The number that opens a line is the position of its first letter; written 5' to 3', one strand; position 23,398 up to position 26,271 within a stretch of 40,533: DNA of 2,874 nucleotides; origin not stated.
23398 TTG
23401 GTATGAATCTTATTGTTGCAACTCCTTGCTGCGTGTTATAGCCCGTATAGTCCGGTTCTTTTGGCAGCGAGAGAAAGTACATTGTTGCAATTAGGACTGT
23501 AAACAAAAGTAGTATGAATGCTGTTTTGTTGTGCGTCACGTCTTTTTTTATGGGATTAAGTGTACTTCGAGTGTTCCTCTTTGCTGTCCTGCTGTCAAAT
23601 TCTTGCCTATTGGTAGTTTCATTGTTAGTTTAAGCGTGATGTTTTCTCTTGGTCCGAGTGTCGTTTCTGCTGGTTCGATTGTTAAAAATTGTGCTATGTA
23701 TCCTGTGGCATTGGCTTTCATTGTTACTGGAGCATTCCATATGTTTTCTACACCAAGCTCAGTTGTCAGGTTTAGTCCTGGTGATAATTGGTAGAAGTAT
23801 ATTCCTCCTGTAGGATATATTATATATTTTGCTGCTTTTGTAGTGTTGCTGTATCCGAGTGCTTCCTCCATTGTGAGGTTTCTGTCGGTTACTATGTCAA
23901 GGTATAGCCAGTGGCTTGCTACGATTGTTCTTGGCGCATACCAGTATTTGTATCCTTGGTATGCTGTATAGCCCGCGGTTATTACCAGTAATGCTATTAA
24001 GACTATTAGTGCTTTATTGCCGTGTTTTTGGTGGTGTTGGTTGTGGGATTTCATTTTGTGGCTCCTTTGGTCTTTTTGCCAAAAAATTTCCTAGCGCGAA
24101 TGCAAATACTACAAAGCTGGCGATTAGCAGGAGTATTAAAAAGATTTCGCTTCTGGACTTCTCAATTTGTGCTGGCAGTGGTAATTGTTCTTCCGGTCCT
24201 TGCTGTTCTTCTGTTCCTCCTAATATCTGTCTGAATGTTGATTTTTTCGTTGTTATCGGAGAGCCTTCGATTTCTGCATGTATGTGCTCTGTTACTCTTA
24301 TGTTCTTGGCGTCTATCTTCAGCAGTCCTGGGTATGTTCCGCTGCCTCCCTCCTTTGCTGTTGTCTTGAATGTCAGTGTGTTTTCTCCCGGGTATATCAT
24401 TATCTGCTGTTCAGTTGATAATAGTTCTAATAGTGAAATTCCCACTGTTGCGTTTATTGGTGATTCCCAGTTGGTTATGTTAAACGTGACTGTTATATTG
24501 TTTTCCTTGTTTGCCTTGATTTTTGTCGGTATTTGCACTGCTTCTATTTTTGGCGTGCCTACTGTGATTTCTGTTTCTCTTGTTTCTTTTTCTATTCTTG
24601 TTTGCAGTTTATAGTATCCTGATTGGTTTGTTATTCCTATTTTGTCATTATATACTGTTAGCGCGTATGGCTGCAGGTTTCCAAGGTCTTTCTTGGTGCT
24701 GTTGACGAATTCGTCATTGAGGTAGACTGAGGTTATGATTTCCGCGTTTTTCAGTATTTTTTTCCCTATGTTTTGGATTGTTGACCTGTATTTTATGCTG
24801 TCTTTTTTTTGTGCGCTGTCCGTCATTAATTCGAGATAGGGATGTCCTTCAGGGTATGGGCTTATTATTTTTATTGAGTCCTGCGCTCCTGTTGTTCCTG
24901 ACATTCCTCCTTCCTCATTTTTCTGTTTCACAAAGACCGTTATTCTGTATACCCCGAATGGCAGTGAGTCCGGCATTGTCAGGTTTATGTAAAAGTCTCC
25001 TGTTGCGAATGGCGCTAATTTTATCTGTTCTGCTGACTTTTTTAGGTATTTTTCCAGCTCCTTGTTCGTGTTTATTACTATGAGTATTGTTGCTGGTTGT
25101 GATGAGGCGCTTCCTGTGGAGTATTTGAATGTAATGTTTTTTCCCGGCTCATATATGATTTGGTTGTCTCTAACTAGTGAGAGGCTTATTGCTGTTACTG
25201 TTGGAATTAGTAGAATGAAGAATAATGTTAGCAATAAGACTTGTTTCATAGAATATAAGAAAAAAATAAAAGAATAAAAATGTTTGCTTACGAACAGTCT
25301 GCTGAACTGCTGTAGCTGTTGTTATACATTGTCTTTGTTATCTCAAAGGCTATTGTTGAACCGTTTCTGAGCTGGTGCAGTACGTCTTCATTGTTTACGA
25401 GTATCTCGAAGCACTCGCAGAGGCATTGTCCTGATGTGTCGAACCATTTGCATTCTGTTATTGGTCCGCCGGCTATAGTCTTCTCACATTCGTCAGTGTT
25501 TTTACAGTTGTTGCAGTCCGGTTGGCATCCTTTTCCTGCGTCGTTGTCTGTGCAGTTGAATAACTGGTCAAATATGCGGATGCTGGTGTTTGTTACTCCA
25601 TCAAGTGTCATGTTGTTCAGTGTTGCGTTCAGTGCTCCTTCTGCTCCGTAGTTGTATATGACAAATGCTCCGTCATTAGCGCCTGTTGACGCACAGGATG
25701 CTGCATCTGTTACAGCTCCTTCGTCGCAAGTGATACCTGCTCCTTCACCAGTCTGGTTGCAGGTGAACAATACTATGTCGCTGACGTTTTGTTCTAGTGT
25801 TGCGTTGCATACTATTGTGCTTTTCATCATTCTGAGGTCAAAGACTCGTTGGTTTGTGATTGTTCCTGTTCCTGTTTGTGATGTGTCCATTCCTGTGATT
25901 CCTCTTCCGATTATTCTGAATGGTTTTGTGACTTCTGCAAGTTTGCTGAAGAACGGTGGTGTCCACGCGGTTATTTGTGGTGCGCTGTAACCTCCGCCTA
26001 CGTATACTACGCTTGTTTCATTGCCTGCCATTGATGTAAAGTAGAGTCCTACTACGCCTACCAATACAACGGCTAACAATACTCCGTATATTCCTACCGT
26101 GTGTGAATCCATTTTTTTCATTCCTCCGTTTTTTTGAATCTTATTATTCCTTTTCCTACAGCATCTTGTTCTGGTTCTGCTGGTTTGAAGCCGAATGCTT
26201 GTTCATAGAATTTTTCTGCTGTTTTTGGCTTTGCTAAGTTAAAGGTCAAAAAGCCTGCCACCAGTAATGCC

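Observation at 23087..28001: Archaeosortase-like gene inside a tightly coupled cluster of N-anchored, sequon-rich proteins with no recognisable sorting signal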

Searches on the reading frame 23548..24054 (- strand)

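Call 3: search_protein_families(library=ncbifam, proteins=[window:23548-24054:-], max_evalue=1)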
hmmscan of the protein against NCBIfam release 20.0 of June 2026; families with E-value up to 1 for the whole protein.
window:23548-24054:- (168 aa): 0 families

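Call 4: search_protein_families(library=pfam, proteins=[window:23548-24054:-], max_evalue=1)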
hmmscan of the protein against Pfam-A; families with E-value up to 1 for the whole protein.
window:23548-24054:- (168 aa): 2 families
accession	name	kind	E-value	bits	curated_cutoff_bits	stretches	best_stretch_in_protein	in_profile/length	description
PF21310.3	OCRL-like_ASH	-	0.11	13.1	27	1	111-147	36-72/109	Inositol polyphosphate 5-phosphatase OCRL-like, ASH domain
PF16020.10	Deltameth_res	-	0.26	11.6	27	1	2-40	11-49/52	Deltamethrin resistance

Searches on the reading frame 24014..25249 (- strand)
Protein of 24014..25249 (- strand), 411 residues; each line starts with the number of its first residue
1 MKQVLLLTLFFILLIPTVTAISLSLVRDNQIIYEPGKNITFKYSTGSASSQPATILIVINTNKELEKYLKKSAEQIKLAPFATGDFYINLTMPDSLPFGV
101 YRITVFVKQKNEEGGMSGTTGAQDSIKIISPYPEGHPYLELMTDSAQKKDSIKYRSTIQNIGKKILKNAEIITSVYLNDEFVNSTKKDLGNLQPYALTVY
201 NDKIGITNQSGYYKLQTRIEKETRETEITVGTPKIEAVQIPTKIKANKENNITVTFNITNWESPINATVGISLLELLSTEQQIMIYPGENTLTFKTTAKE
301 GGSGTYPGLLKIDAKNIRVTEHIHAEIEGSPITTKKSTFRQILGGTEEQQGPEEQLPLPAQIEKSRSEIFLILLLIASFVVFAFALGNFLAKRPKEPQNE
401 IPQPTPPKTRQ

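Call 3: search_protein_families(library=ncbifam, proteins=[window:24014-25249:-], max_evalue=1)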
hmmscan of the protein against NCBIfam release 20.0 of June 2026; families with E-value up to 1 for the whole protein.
window:24014-25249:- (411 aa): 0 families

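Call 4: search_protein_families(library=pfam, proteins=[window:24014-25249:-], max_evalue=1)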
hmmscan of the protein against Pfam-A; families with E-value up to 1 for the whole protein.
window:24014-25249:- (411 aa): 4 families
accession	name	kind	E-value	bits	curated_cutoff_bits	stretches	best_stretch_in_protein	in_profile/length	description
PF16116.10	DUF4832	-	0.055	13.7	29.2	0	54-113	144-203/216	Domain of unknown function (DUF4832)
PF07705.17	CARDB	-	0.058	14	22.7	1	142-223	11-87/101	CARDB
PF23585.1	DUF7137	-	0.073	13.2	27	1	30-106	18-95/137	Domain of unknown function (DUF7137)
PF20608.4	Phage_tube_C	-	0.29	11.9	24.1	0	237-261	21-45/82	Phage tail tube protein C-terminal domain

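Call 44: find_homologous_proteins(query=window:24014-25249:-, max_evalue=0.001)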
Query window:24014-25249:- (411 aa): 6 proteins with E <= 0.001 among 8000 candidates.
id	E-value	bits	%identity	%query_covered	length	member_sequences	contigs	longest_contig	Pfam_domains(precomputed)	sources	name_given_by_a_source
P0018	4.0e-263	890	100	100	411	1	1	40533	-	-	-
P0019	1.9e-195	667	74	100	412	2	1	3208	-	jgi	-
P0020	2.0e-195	667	74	100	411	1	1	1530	-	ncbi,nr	ncbi:MAG: hypothetical protein NTW67_06740 [Candidatus Woesearchaeota archaeon]|nr:hypothetical prot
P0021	3.7e-152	525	60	100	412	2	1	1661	-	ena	-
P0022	3.2e-150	518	59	100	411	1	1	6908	-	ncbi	-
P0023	5.7e-60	221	35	96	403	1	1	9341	-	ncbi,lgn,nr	ncbi:hypothetical protein KY319_01730 [Candidatus Woesearchaeota archaeon]|nr:hypothetical protein [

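Call 46: find_encoding_contigs(protein=P0022, flank=10000, max_places=2)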
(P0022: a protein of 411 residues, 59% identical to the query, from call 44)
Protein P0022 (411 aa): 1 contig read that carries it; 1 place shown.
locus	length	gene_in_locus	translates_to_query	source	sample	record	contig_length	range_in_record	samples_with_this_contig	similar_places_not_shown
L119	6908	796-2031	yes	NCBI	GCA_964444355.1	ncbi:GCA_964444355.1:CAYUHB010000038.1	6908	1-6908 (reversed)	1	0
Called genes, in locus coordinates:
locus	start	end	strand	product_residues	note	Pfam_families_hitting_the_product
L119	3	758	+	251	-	?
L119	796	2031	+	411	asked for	-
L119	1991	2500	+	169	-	-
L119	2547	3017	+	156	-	-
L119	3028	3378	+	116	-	-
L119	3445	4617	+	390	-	-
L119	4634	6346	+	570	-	-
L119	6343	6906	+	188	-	?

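Call 59: predict_structure(alignment_id=A6)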
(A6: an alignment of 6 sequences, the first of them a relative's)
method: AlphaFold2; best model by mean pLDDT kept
length: 411 residues; sequences in the alignment: 6
mean_pLDDT: 79.0   pTM: 0.63
mean pLDDT of the five models: 79.0, 76.4, 75.3, 62.5, 53.5
residues with pLDDT >= 90: 217; 70-90: 88; 50-70: 33; < 50: 73
segments of 3 or more residues with pLDDT < 50: 9-18, 113-116, 335-368, 393-411
pLDDT, mean of each block of 10 residues (from residue 1): 48 41 82 94 85 88 94 91 91 95 88 52 88 96 85 94 96 94 95 94 91 95 93 91 86 94 94 89 96 91 87 92 87 47 29 30 45 70 65 43 38 33
secondary structure, 60 per line:
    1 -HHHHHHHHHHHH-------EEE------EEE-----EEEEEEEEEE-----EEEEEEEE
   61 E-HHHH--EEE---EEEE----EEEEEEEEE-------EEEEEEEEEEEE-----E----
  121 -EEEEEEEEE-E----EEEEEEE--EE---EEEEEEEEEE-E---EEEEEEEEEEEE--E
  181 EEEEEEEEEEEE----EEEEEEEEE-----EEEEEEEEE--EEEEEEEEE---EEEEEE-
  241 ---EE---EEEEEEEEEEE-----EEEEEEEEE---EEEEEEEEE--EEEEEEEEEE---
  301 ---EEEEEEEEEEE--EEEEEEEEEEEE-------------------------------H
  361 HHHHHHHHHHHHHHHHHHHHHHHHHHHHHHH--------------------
elements in order: H2-13 E21-23 E30-32 E38-47 E53-61 H63-66 E69-71 E75-78 E83-91 E99-110 E122-130 E137-143 E151-160 E166-177 E180-192 E197-205 E211-219 E222-230 E234-239 E249-259 E265-273 E277-285 E288-297 E304-314 E317-328 H360-391

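Call 66: fold_search(model_id=the predicted structure, library=pdb)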
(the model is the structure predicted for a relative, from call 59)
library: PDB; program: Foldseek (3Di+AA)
matches with E <= 10: 1878; with E <= 0.001: 521
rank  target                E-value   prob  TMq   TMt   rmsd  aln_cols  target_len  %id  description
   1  7sqc_2B               2.8e-11  1.00  0.20  0.13  27.5       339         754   12  Ciliary C1 central pair apparatus isolated from Chlamydomonas reinhardtii (released 2022-04-13)
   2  9ijj_h                2.8e-11  1.00  0.20  0.07  22.3       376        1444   10  In situ structure of the central apparatus in mouse sperm axoneme. (released 2025-06-04)
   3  7sqc_2A               2.9e-11  1.00  0.20  0.12  28.0       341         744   13  Ciliary C1 central pair apparatus isolated from Chlamydomonas reinhardtii (released 2022-04-13)
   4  7sqc_F0               4.1e-11  1.00  0.18  0.24  23.6       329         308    9  Ciliary C1 central pair apparatus isolated from Chlamydomonas reinhardtii (released 2022-04-13)
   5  9ijj_C                1.2e-10  1.00  0.22  0.10  23.4       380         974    9  In situ structure of the central apparatus in mouse sperm axoneme. (released 2025-06-04)
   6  7sqc_T2               3.0e-10  1.00  0.19  0.16  32.8       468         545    9  Ciliary C1 central pair apparatus isolated from Chlamydomonas reinhardtii (released 2022-04-13)
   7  9ijj_P                3.4e-10  1.00  0.19  0.14  27.6       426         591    9  In situ structure of the central apparatus in mouse sperm axoneme. (released 2025-06-04)
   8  9ijj_4H               3.9e-10  1.00  0.21  0.03  29.8       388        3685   13  In situ structure of the central apparatus in mouse sperm axoneme. (released 2025-06-04)
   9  9ijj_O                4.1e-10  1.00  0.22  0.08  29.1       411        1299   12  In situ structure of the central apparatus in mouse sperm axoneme. (released 2025-06-04)
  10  7som_D                4.3e-10  1.00  0.22  0.08  22.7       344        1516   12  Ciliary C2 central pair apparatus isolated from Chlamydomonas reinhardtii (released 2022-04-13)
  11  9ijj_E                4.3e-10  1.00  0.22  0.19  20.7       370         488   10  In situ structure of the central apparatus in mouse sperm axoneme. (released 2025-06-04)
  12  7sqc_T0               6.3e-10  1.00  0.19  0.16  32.7       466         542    9  Ciliary C1 central pair apparatus isolated from Chlamydomonas reinhardtii (released 2022-04-13)
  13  7s62                  7.2e-10  1.00  0.20  0.08  17.7       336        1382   14  Locally refined protomer structure of native-form oocyte/egg Alpha-2-Macroglobulin (A2Moo) tetramer (released 2022-01-05)
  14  9ijj_4G               7.2e-10  1.00  0.19  0.03  29.5       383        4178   12  In situ structure of the central apparatus in mouse sperm axoneme. (released 2025-06-04)
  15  9i25_C                1.1e-09  1.00  0.26  0.39   9.4       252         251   14  WxLIP from Enterococcus faecium locus A bound to long WxL (released 2026-01-28)
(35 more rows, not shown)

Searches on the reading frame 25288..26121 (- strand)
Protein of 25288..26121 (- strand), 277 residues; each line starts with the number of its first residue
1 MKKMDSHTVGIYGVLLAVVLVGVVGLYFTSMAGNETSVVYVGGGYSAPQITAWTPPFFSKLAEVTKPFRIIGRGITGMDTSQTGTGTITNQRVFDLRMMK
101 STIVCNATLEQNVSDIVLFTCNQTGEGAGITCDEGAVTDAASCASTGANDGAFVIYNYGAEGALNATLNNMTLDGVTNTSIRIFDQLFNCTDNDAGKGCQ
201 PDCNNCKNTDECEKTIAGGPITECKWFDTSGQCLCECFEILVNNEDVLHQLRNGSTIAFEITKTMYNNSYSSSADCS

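Call 3: search_protein_families(library=ncbifam, proteins=[window:25288-26121:-], max_evalue=1)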
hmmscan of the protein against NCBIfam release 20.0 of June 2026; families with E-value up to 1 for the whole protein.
window:25288-26121:- (277 aa): 0 families

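Call 4: search_protein_families(library=pfam, proteins=[window:25288-26121:-], max_evalue=1)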
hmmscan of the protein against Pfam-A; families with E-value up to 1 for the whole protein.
window:25288-26121:- (277 aa): 1 family
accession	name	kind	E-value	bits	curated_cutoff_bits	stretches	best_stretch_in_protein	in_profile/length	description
PF05952.17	ComX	-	0.19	12.1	25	1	238-255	6-23/55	Bacillus competence pheromone ComX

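Call 61: find_homologous_proteins(query=window:25288-26121:-, max_evalue=0.001)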
Query window:25288-26121:- (277 aa): 10 proteins with E <= 0.001 among 752 candidates.
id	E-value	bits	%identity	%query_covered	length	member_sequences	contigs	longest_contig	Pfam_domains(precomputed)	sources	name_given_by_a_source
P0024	1.3e-181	620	100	99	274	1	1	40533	-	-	-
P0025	2.2e-131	455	74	99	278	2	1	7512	-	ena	-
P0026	1.3e-110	387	67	99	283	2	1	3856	-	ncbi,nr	ncbi:MAG: hypothetical protein NTW67_00050 [Candidatus Woesearchaeota archaeon]|nr:hypothetical prot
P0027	2.6e-106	373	66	99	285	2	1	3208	-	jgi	-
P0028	1.2e-82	295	53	100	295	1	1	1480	-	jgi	jgi:hypothetical protein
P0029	1.2e-80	289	53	95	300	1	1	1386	-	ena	-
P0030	1.1e-79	286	52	99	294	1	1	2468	-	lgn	-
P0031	6.0e-79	283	51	99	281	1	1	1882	-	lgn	-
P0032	3.8e-76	274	50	99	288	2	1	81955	-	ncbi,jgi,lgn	-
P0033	8.3e-74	266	46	99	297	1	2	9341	-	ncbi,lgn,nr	ncbi:hypothetical protein KY319_01725 [Candidatus Woesearchaeota archaeon]|nr:hypothetical protein [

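Call 62: find_encoding_contigs(protein=P0032, flank=10000, max_places=2)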
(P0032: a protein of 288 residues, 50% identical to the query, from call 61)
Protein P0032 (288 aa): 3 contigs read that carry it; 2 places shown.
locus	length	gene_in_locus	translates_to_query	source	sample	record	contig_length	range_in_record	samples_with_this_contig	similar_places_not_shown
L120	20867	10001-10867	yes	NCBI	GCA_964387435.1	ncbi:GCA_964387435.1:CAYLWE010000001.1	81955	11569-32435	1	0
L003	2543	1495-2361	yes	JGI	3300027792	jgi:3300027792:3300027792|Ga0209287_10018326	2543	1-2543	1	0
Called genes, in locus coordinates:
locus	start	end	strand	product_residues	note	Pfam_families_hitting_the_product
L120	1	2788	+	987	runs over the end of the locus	PF13174:TPR_6 (faint), PF13371:TPR_9 (faint), PF13428:TPR_14 (faint), PF00069:Pkinase, PF07714:PK_Tyr_Ser-Thr, PF17667:Pkinase_fungal, PF03109:ABC1 (weak), PF00069:Pkinase, +7 more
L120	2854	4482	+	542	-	-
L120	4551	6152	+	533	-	PF13181:TPR_8 (faint), PF00515:TPR_1 (faint), PF07719:TPR_2 (faint), PF13424:TPR_12 (faint), PF13431:TPR_17 (faint)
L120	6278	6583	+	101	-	PF26688:RHH_12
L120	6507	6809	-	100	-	-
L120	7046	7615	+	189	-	PF01909:NTP_transf_2, PF18765:Polbeta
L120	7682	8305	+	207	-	PF01909:NTP_transf_2, PF18765:Polbeta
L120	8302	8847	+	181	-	PF05168:HEPN (weak)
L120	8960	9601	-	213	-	-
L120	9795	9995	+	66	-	-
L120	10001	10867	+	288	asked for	-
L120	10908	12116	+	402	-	-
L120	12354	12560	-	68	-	-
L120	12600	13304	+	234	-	-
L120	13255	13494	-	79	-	-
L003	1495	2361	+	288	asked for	-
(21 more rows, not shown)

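Call 63: find_encoding_contigs(protein=P0025, flank=10000, max_places=2)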
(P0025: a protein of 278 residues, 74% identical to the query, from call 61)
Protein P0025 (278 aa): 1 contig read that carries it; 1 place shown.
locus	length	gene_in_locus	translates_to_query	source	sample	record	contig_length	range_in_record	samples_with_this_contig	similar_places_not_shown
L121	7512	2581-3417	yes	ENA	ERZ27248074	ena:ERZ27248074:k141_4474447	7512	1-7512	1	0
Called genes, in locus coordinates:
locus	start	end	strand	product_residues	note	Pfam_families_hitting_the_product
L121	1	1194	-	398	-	?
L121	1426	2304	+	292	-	PF09721:Exosortase_EpsH (weak)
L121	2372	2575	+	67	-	-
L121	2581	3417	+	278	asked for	-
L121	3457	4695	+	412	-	-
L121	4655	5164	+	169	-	-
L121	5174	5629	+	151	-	-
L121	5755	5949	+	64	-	PF14076:DUF4258 (weak)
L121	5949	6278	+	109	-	-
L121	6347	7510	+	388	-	?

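Call 79: predict_structure(alignment_id=A7)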
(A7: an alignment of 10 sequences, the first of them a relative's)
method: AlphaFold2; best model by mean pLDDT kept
length: 274 residues; sequences in the alignment: 10
mean_pLDDT: 37.7   pTM: 0.40
mean pLDDT of the five models: 37.7, 33.8, 33.7, 32.2, 30.5
residues with pLDDT >= 90: 0; 70-90: 1; 50-70: 44; < 50: 229
segments of 3 or more residues with pLDDT < 50: 1-68, 70-160, 181-207, 216-236, 240-243, 261-274
pLDDT, mean of each block of 10 residues (from residue 1): 30 30 33 33 32 27 42 37 29 32 26 27 26 29 30 40 60 61 41 33 41 47 37 48 51 55 42 36
secondary structure, 60 per line:
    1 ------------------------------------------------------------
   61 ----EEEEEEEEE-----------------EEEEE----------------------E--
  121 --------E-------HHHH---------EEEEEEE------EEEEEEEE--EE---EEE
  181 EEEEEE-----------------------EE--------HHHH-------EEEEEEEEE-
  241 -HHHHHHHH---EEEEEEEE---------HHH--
elements in order: E65-73 E91-95 H137-140 E150-156 E163-170 E178-186 H220-223 E231-239 H242-249 E253-260

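Call 80: search_protein_representatives(alignment_id=A7)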
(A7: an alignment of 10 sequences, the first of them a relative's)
Query: 10 sequences, 287 profile positions. Proteins with E-value up to 0.001 (for the whole library): 17; up to 1e-10: 14; up to 1e-30: 11. The best 17 are listed.
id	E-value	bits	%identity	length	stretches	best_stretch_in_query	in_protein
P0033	2.5e-141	486.5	-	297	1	1-287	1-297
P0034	4.8e-92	324.7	-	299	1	2-286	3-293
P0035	7.4e-65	235.5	-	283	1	3-279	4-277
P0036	3.0e-52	194.1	-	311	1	8-277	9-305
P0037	2.1e-50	188.0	-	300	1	2-287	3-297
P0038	1.0e-45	172.7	-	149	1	153-287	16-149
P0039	1.4e-45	172.2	-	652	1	90-279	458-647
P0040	2.5e-45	171.4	-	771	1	92-277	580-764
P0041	2.3e-44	168.2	-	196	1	93-281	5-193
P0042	9.9e-43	162.9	-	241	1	66-280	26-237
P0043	8.2e-38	146.7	-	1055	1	86-278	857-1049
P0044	1.0e-27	113.6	-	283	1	6-275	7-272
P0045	2.0e-15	73.3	-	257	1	5-276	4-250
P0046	1.4e-12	63.9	-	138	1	75-175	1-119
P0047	5.1e-09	52.2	-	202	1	73-275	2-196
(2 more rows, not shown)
